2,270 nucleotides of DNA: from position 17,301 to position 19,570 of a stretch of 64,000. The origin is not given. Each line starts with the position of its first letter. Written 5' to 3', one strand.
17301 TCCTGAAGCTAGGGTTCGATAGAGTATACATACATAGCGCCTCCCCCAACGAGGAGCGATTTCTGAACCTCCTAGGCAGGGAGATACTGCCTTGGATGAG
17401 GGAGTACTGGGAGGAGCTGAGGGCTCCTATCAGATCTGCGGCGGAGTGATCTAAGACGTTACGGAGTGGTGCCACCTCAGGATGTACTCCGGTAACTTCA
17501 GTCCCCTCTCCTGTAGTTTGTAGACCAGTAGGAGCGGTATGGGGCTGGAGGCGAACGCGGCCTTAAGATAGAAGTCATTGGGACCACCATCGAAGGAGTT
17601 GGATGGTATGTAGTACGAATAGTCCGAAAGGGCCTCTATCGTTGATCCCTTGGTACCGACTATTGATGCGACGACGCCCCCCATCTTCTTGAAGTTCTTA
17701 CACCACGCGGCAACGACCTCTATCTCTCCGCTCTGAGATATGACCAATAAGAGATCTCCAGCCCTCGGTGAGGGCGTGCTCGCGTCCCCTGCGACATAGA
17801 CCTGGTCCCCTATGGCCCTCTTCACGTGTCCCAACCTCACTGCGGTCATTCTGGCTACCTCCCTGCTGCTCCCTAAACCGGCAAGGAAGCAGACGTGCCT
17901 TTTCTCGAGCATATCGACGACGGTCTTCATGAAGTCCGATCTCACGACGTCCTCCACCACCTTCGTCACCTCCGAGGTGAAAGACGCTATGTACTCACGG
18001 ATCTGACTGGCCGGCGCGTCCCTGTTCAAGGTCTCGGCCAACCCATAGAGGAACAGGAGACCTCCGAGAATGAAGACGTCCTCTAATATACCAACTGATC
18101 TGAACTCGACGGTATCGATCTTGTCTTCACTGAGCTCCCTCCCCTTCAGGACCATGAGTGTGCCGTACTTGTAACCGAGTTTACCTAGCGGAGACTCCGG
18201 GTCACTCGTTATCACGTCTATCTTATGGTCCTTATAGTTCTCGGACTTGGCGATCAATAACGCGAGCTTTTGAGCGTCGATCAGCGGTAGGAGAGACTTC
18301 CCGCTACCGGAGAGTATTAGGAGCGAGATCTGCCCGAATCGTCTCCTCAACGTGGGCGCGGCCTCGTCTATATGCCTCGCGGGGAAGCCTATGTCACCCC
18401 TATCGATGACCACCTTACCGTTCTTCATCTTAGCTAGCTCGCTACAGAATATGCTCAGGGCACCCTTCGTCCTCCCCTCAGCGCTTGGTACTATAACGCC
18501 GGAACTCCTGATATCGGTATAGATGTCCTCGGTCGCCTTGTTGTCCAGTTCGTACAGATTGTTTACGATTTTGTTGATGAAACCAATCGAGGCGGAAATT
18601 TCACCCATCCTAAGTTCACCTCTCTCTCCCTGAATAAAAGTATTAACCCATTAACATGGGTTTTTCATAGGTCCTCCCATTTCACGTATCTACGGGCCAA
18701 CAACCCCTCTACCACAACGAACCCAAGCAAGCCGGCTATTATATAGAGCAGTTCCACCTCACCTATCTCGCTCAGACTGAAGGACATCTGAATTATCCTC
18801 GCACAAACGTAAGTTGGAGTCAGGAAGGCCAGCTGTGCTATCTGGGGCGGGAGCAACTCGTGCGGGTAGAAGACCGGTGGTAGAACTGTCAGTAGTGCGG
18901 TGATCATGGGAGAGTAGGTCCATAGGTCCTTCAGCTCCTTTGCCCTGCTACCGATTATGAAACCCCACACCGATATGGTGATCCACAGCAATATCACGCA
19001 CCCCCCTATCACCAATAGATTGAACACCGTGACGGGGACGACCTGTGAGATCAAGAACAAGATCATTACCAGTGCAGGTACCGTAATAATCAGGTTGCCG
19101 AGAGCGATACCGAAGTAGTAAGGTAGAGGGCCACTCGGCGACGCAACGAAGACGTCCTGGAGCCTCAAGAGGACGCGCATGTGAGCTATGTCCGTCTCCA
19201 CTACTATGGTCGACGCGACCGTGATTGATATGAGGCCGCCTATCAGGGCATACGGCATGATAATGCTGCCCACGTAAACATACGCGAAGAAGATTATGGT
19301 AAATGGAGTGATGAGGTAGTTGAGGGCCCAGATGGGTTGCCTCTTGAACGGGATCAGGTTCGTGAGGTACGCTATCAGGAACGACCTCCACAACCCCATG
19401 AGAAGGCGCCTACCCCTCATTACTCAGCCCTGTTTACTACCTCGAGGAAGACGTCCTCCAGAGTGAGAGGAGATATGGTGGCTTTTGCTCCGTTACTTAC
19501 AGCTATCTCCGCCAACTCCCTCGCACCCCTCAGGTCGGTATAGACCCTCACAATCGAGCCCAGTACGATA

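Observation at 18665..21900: Rhodanese, then GcvH/TusA fusion translationally coupled to an ABC-2 exporter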

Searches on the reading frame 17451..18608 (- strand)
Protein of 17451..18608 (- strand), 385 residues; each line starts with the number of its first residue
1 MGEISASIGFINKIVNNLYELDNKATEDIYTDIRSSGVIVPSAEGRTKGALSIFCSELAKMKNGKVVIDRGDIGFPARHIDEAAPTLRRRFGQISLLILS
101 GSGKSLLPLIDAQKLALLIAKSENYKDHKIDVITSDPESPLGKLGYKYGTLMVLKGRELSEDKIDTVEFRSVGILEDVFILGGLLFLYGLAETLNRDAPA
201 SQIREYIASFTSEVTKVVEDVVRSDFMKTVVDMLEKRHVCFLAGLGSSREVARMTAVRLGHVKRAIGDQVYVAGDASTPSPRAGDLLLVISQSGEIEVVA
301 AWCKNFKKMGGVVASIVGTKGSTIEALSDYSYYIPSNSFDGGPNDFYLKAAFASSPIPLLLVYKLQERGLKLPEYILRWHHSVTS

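Call 3: search_protein_families(library=pfam, proteins=[window:17451-18608:-], max_evalue=0.01)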
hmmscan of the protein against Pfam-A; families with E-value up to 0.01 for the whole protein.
window:17451-18608:- (385 aa): 2 families
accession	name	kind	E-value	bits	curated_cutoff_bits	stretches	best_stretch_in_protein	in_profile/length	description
PF01380.27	SIS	-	3.1e-06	27.5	25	1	234-337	2-107/131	SIS domain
PF13580.11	SIS_2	-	0.003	18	27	0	282-317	102-137/138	SIS domain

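Call 4: search_protein_families(library=ncbifam, proteins=[window:17451-18608:-], max_evalue=0.01)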
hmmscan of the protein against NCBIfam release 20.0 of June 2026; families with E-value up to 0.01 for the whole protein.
window:17451-18608:- (385 aa): 9 families
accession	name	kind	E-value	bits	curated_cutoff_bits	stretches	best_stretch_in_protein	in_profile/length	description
TIGR03127.2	RuMP_HxlB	equivalog_domain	3.3e-22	79.2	160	1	211-337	5-126/178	6-phospho-3-hexuloisomerase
NF041755.1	RuMP_HxlAB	equivalog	7.2e-21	74.6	500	1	207-336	217-341/391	bifunctional 3-hexulose-6-phosphate synthase/6-phospho-3-hexuloisomerase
NF001484.0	PRK00331.1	subfamily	4.6e-05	22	381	1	211-334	258-384/601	isomerizing glutamine--fructose-6-phosphate transaminase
NF038275.1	Myrrnad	domain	0.00074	19.3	40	1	6-53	21-68/81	MyrrNad domain-containing protein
NF040776.2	AlsR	equivalog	0.0012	17.9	400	1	257-336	152-229/279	transcriptional repressor AlsR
NF008590.0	PRK11557.1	equivalog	0.0014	18.1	355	1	220-333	115-229/282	MurR/RpiR family transcriptional regulator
NF010547.0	PRK13938.1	equivalog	0.0027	17.4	320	1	274-337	104-167/196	D-sedoheptulose 7-phosphate isomerase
TIGR00393.1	kpsF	subfamily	0.0077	15.8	203.7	0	284-332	48-96/268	KpsF/GutQ family sugar-phosphate isomerase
TIGR01135.1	glmS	equivalog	0.0092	14.5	418.05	0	266-334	319-389/607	glutamine--fructose-6-phosphate transaminase (isomerizing)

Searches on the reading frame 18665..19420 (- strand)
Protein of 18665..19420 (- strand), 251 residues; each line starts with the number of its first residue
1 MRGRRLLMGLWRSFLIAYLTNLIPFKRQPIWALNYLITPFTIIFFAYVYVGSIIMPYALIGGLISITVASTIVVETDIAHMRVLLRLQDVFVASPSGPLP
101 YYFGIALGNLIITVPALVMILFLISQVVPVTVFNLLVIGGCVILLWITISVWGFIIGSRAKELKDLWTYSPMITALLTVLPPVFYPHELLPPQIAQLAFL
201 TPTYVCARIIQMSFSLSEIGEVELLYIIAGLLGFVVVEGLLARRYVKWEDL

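Call 3: search_protein_families(library=pfam, proteins=[window:18665-19420:-], max_evalue=0.01)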
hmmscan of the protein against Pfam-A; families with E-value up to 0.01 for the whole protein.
window:18665-19420:- (251 aa): 1 family
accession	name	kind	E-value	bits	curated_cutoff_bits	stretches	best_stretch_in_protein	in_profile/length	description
PF01061.29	ABC2_membrane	-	0.0043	17.1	26.9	1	22-208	11-207/211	ABC-2 type transporter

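Call 4: search_protein_families(library=ncbifam, proteins=[window:18665-19420:-], max_evalue=0.01)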
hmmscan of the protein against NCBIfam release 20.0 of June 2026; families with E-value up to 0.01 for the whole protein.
window:18665-19420:- (251 aa): 1 family
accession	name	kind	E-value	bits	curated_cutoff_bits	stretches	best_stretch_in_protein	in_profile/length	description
NF011648.0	PRK15066.1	subfamily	0.005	16.4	225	1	113-241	120-244/257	ABC transporter permease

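Call 40: find_homologous_proteins(query=window:18665-19420:-, max_evalue=0.001)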
Query window:18665-19420:- (251 aa): 126 proteins with E <= 0.001 among 1673 candidates; the best 120 are listed.
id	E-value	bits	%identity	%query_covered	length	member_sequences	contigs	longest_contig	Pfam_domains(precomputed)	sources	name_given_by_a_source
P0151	2.9e-154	530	100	100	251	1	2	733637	-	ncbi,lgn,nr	ncbi:MAG: hypothetical protein NZ920_03530 [Aigarchaeota archaeon]|nr:hypothetical protein [Aigarcha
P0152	3.5e-41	160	38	93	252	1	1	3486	PF01061.30,PF12698.14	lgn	-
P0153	4.4e-41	160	35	94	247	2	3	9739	PF01061.30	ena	-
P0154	5.1e-41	159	38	91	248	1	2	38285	PF01061.30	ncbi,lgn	-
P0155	9.3e-41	159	38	93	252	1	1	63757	PF01061.30,PF12698.14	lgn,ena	-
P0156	1.7e-40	158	38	93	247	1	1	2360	PF01061.30,PF12698.14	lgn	-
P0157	1.8e-40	158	38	93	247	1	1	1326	PF01061.30,PF12698.14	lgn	-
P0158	2.4e-40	157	38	93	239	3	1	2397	PF01061.30,PF12698.14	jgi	jgi:ABC-2 type transport system permease protein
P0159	6.9e-40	156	35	93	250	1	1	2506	PF01061.30,PF12698.14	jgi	jgi:ABC-2 type transport system permease protein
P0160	1.1e-39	155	41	82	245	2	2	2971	PF01061.30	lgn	-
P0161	1.9e-39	154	36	93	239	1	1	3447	PF01061.30,PF12698.14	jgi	jgi:ABC-2 type transport system permease protein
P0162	3.6e-39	153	34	94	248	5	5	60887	PF01061.30,PF12698.14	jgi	jgi:ABC-2 type transport system permease protein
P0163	1.2e-38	152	40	87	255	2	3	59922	-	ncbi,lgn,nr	ncbi:MAG: hypothetical protein NZ957_03660 [Thaumarchaeota archaeon]|nr:hypothetical protein [Candid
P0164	3.1e-38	150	36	94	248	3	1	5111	PF01061.30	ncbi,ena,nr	ncbi:MAG TPA: ABC transporter permease [Thermoplasmata archaeon]|nr:ABC transporter permease [Thermo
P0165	5.9e-38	149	36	91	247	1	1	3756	PF01061.30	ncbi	-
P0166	1.1e-35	142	37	82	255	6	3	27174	PF01061.30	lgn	-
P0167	8.2e-34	136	33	98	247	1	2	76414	PF01061.30,PF12698.14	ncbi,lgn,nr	ncbi:MAG: ABC transporter permease [Candidatus Marsarchaeota archaeon]|nr:ABC transporter permease [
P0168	1.5e-24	105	30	95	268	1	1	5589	PF01061.30,PF12698.14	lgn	-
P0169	4.2e-24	104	34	82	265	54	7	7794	PF01061.30,PF12698.14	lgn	-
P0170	1.3e-23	102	31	95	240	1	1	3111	PF01061.30,PF12698.14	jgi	jgi:ABC-2 type transport system permease protein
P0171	2.2e-23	102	31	94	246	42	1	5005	PF01061.30,PF12698.14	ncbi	-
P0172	2.3e-23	102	30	99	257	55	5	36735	PF01061.30,PF12698.14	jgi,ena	jgi:ABC-2 type transport system permease protein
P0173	2.4e-23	101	31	94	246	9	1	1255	PF01061.30,PF12698.14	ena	-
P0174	2.9e-23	101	28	97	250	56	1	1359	PF01061.30,PF12698.14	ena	-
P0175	3.4e-23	101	30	99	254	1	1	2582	PF01061.30,PF12698.14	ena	-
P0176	4.6e-23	101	30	94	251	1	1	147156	PF01061.30,PF12698.14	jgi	jgi:ABC-2 type transport system permease protein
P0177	4.8e-23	101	30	94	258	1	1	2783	PF01061.30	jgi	jgi:ABC-2 type transport system permease protein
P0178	5.3e-23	100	31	94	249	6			PF01061.30,PF12698.14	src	-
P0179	5.7e-23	100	31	95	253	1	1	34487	PF01061.30,PF12698.14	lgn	-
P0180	6.1e-23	100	32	98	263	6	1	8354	PF01061.30,PF12698.14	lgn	-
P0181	6.4e-23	100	30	96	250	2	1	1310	PF01061.30,PF12698.14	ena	-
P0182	1.0e-22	99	30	99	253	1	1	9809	PF01061.30,PF12698.14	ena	-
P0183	1.0e-22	99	29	96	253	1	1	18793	PF01061.30,PF12698.14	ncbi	-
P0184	1.4e-22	99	31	98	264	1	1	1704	PF01061.30,PF12698.14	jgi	jgi:ABC-2 type transport system permease protein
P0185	1.6e-22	99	29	96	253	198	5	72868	PF01061.30,PF12698.14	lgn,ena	-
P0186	1.6e-22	99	30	96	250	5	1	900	PF01061.30,PF12698.14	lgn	-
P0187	2.3e-22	98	31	98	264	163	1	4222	PF01061.30,PF12698.14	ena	-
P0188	2.4e-22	98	29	99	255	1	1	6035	PF01061.30,PF12698.14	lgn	-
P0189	2.4e-22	98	30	94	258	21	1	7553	PF01061.30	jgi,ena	-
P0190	2.6e-22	98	29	96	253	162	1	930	PF01061.30,PF12698.14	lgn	-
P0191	2.7e-22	98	30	96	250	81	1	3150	PF01061.30,PF12698.14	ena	-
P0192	2.9e-22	98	30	94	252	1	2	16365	PF01061.30,PF12698.14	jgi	jgi:ABC-2 type transport system permease protein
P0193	3.3e-22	98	30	100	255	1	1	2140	PF01061.30,PF12698.14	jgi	-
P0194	3.3e-22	98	31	79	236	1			PF01061.30,PF12698.14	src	-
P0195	3.6e-22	98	30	99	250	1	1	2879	PF01061.30,PF12698.14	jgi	jgi:ABC-2 type transport system permease protein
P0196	3.6e-22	98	32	84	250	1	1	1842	PF01061.30,PF12698.14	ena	-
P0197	3.8e-22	98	29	96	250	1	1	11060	PF01061.30,PF12698.14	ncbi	ncbi:MAG: ABC transporter permease [Nitrososphaeraceae archaeon]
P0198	3.9e-22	98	29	99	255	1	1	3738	PF01061.30,PF12698.14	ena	-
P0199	4.0e-22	97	32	78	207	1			PF01061.30,PF12698.14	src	-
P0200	4.5e-22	97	30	94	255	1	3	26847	PF01061.30,PF12698.14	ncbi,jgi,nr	ncbi:MAG: ABC transporter permease [Thermoproteota archaeon]|jgi:ABC-2 type transport system permeas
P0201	5.6e-22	97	29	96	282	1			PF01061.30,PF12698.14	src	-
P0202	6.0e-22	97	29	97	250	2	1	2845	PF01061.30,PF12698.14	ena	-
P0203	6.2e-22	97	29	97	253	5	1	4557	PF01061.30,PF12698.14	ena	-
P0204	6.4e-22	97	28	96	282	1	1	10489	PF01061.30,PF12698.14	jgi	-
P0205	6.9e-22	97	29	98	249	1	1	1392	PF01061.30,PF12698.14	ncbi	ncbi:MAG: ABC transporter permease [Nitrososphaera sp.]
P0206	6.9e-22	97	30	96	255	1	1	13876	PF01061.30,PF12698.14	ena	-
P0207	7.1e-22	97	31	83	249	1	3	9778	PF01061.30,PF12698.14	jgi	jgi:ABC-2 type transport system permease protein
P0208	7.8e-22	97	30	99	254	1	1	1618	PF01061.30,PF12698.14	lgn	-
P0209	8.1e-22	96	31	83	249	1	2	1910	PF01061.30,PF12698.14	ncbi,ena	-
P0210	8.1e-22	96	31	83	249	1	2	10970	PF01061.30,PF12698.14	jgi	jgi:ABC-2 type transport system permease protein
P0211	8.7e-22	96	30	94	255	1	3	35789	PF01061.30,PF12698.14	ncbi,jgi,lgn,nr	ncbi:MAG: hypothetical protein DLM72_15225 [Candidatus Nitrosopolaris wilkensis]|nr:MAG: hypothetica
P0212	9.0e-22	96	29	96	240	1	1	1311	PF01061.30,PF12698.14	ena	-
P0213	1.0e-21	96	30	99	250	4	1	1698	PF01061.30,PF12698.14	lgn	-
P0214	1.1e-21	96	29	96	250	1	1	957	PF01061.30,PF12698.14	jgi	jgi:ABC-2 type transport system permease protein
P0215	1.1e-21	96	29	97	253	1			PF01061.30,PF12698.14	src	-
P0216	1.1e-21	96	30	94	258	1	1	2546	PF01061.30,PF12698.14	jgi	-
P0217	1.2e-21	96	31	83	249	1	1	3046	PF01061.30,PF12698.14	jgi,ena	jgi:ABC-2 type transport system permease protein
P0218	1.2e-21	96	29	86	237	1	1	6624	PF01061.30,PF12698.14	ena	-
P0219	1.3e-21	96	29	82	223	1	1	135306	PF01061.30,PF12698.14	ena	-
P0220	1.4e-21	96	31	83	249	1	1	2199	PF01061.30,PF12698.14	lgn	-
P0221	1.4e-21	96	32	80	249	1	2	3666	PF01061.30,PF12698.14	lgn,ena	-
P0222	1.5e-21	96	30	95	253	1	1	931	PF01061.30,PF12698.14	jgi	jgi:ABC-2 type transport system permease protein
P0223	1.6e-21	96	30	95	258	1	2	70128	PF01061.30,PF12698.14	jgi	jgi:ABC-2 type transport system permease protein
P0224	1.7e-21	95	32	80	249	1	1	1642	PF01061.30,PF12698.14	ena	-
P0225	2.1e-21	95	31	80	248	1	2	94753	PF01061.30,PF12698.14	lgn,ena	-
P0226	2.3e-21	95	31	83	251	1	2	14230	PF01061.30,PF12698.14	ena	-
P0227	2.5e-21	95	30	94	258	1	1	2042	PF01061.30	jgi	jgi:ABC-2 type transport system permease protein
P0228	3.0e-21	95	31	82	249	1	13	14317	PF01061.30,PF12698.14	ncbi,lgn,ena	-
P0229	3.2e-21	95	31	82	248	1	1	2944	PF01061.30,PF12698.14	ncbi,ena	-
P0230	3.2e-21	94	30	94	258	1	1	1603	PF01061.30,PF12698.14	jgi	jgi:ABC-2 type transport system permease protein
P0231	4.3e-21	94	31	79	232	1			PF01061.30,PF12698.14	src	-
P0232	4.8e-21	94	32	82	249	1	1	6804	PF01061.30,PF12698.14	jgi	-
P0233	5.5e-21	94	29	100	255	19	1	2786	PF01061.30,PF12698.14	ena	-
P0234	6.4e-21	94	30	80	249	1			PF01061.30,PF12698.14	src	-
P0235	7.2e-21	93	32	80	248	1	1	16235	PF01061.30,PF12698.14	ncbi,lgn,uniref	ncbi:MAG: ABC transporter permease [Nitrososphaera sp.]|uniref:ABC transporter permease n=1 Tax=Nitr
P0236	7.9e-21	93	31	85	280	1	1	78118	PF01061.30,PF12698.14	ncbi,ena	-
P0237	8.2e-21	93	31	97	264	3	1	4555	PF01061.30,PF12698.14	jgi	jgi:ABC-2 type transport system permease protein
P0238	8.3e-21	93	27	88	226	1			PF01061.30,PF12698.14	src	-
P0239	9.7e-21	93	30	79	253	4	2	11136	PF01061.30,PF12698.14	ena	-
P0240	1.1e-20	93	28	96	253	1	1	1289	PF01061.30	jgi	jgi:ABC-2 type transport system permease protein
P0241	1.2e-20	93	29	96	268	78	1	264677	PF01061.30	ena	-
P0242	1.4e-20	92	27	98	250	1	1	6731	PF01061.30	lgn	-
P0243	1.4e-20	92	30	77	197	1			PF01061.30,PF12698.14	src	-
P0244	2.1e-20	92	30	78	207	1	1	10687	PF01061.30,PF12698.14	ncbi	ncbi:MAG: ABC transporter permease, partial [Nitrososphaeraceae archaeon]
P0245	2.3e-20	92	30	96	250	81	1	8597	PF01061.30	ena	-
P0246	2.6e-20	92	28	96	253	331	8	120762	PF01061.30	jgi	jgi:ABC-2 type transport system permease protein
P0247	2.7e-20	92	29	79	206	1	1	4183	PF01061.30,PF12698.14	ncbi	ncbi:MAG: ABC transporter permease, partial [Nitrososphaeraceae archaeon]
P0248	2.7e-20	91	28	95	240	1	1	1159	PF01061.30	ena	-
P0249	3.2e-20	91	30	74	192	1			PF01061.30,PF12698.14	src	-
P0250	4.9e-20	91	29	94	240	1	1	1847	PF01061.30,PF12698.14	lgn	-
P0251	1.1e-19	89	32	94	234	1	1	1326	PF01061.30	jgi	-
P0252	3.4e-19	88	31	94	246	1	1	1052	PF01061.30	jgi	jgi:ABC-2 type transport system permease protein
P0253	4.2e-19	88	29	94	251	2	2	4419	PF01061.30,PF12698.14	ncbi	-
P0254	4.2e-19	88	29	94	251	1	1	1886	PF01061.30,PF12698.14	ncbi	-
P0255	6.1e-19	87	30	83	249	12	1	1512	PF01061.30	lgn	-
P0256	1.1e-18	86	28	94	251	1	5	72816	PF01061.30,PF12698.14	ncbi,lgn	-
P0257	1.2e-18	86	27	96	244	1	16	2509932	PF01061.30,PF12698.14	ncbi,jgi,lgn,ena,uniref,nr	ncbi:ABC transporter permease [Candidatus Nitrosocosmicus agrestis]|jgi:ABC-2 type transport system 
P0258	1.3e-18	86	28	99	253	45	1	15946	PF01061.30,PF12698.14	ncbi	-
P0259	1.7e-18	86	30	82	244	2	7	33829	PF01061.30,PF12698.14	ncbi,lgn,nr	ncbi:MAG TPA: ABC transporter permease [Candidatus Nitrosocosmicus sp.]|nr:ABC transporter permease 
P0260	1.9e-18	85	27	94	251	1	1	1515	PF01061.30,PF12698.14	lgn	-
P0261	2.1e-18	85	27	94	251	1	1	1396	PF01061.30,PF12698.14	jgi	jgi:ABC-2 type transport system permease protein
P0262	2.2e-18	85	29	76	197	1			PF01061.30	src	-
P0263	2.3e-18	85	30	79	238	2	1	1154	PF01061.30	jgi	jgi:ABC-2 type transport system permease protein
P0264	2.4e-18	85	27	94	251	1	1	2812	PF01061.30,PF12698.14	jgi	jgi:ABC-2 type transport system permease protein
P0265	2.8e-18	85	28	94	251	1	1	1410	PF01061.30,PF12698.14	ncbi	-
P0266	3.9e-18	84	27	94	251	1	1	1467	PF01061.30,PF12698.14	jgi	jgi:ABC-2 type transport system permease protein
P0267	4.3e-18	84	26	94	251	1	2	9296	PF01061.30,PF12698.14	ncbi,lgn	-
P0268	5.6e-18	84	28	94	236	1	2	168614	PF01061.30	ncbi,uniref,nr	ncbi:MAG: ABC transporter permease [Candidatus Nitrosocosmicus sp.]|uniref:ABC transporter permease 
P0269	5.7e-18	84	27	94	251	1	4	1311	PF01061.30,PF12698.14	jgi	jgi:ABC-2 type transport system permease protein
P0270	6.0e-18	84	27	94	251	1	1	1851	PF01061.30,PF12698.14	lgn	-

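Call 42: find_encoding_contigs(protein=P0155, flank=5000, max_places=1)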
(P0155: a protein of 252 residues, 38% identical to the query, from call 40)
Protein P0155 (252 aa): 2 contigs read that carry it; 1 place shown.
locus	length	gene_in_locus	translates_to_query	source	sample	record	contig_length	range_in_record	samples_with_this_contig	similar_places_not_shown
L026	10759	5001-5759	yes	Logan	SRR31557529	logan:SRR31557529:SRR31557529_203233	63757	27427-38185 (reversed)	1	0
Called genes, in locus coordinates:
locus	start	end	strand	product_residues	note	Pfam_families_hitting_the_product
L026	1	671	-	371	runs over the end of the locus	PF00285:Citrate_synt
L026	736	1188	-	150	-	-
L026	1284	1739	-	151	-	PF00578:AhpC-TSA, PF08534:Redoxin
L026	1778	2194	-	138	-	-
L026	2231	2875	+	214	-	PF12710:HAD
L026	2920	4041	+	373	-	PF02073:Peptidase_M29 (faint)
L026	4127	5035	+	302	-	PF00005:ABC_tran, PF13304:AAA_21 (weak)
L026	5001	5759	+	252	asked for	PF01061:ABC2_membrane, PF12698:ABC2_membrane_3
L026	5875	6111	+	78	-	-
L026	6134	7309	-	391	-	PF07690:MFS_1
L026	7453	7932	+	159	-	PF13302:Acetyltransf_3 (weak), PF13420:Acetyltransf_4, PF00583:Acetyltransf_1, PF13673:Acetyltransf_10, PF13523:Acetyltransf_8 (weak), PF13508:Acetyltransf_7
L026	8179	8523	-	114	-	PF09969:DUF2203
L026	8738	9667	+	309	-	PF00892:EamA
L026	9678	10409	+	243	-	PF01022:HTH_5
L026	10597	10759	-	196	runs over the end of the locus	PF01583:APS_kinase, PF13671:AAA_33 (weak)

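Call 43: find_encoding_contigs(protein=P0162, flank=5000, max_places=1)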
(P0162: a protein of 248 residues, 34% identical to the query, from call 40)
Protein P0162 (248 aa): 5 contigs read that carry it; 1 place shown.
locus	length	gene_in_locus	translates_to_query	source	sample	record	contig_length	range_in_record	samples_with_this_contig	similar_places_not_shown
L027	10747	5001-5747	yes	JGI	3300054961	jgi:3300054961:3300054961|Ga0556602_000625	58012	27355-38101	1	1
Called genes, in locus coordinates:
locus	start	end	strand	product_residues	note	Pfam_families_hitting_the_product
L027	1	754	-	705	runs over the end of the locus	PF04945:YHS, PF00122:E1-E2_ATPase, PF00702:Hydrolase, PF08282:Hydrolase_3 (faint)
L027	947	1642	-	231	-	PF13404:HTH_AsnC-type, PF13412:HTH_24, PF01022:HTH_5 (weak), PF01037:AsnC_trans_reg, PF06467:zf-FCS (weak), PF08394:Arc_trans_TRASH (weak)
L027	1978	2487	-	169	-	PF03551:PadR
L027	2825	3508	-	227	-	PF01904:DUF72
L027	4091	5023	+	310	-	PF00005:ABC_tran, PF13304:AAA_21 (faint)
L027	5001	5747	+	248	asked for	PF01061:ABC2_membrane, PF12698:ABC2_membrane_3 (weak)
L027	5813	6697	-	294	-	PF00902:TatC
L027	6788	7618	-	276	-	-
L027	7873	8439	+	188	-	-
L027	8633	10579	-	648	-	PF01935:DUF87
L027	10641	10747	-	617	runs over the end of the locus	-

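Call 44: find_encoding_contigs(protein=P0167, flank=5000, max_places=1)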
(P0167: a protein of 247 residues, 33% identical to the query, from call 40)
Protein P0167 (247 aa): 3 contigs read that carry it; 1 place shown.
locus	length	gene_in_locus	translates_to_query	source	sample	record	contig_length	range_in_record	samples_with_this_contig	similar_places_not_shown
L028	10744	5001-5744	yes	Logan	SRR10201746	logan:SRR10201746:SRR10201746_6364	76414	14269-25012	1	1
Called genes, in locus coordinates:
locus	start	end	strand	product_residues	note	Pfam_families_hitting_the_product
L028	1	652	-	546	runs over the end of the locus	PF03193:RsgA_GTPase (faint), PF09818:ABC_ATPase (faint), PF13476:AAA_23 (faint), PF13555:AAA_29 (weak), PF00005:ABC_tran, PF01926:MMR_HSR1 (faint), PF02463:SMC_N (faint), PF00005:ABC_tran, +4 more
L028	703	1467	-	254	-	-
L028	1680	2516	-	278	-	PF01145:Band_7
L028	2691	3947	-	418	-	PF07690:MFS_1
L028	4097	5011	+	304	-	PF00005:ABC_tran, PF13175:AAA_15 (faint), PF13304:AAA_21 (weak)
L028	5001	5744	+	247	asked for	PF01061:ABC2_membrane, PF12698:ABC2_membrane_3 (weak)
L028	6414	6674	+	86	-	-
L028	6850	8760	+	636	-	PF00723:Glyco_hydro_15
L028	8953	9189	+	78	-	PF01037:AsnC_trans_reg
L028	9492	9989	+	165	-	PF05163:DinB, PF12867:DinB_2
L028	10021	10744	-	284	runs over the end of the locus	PF00491:Arginase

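Call 71: search_solved_structures(query=window:18665-19420:-, max_evalue=10)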
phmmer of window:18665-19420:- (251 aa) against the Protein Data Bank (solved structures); distinct sequences matched with E-value up to 10: 0.
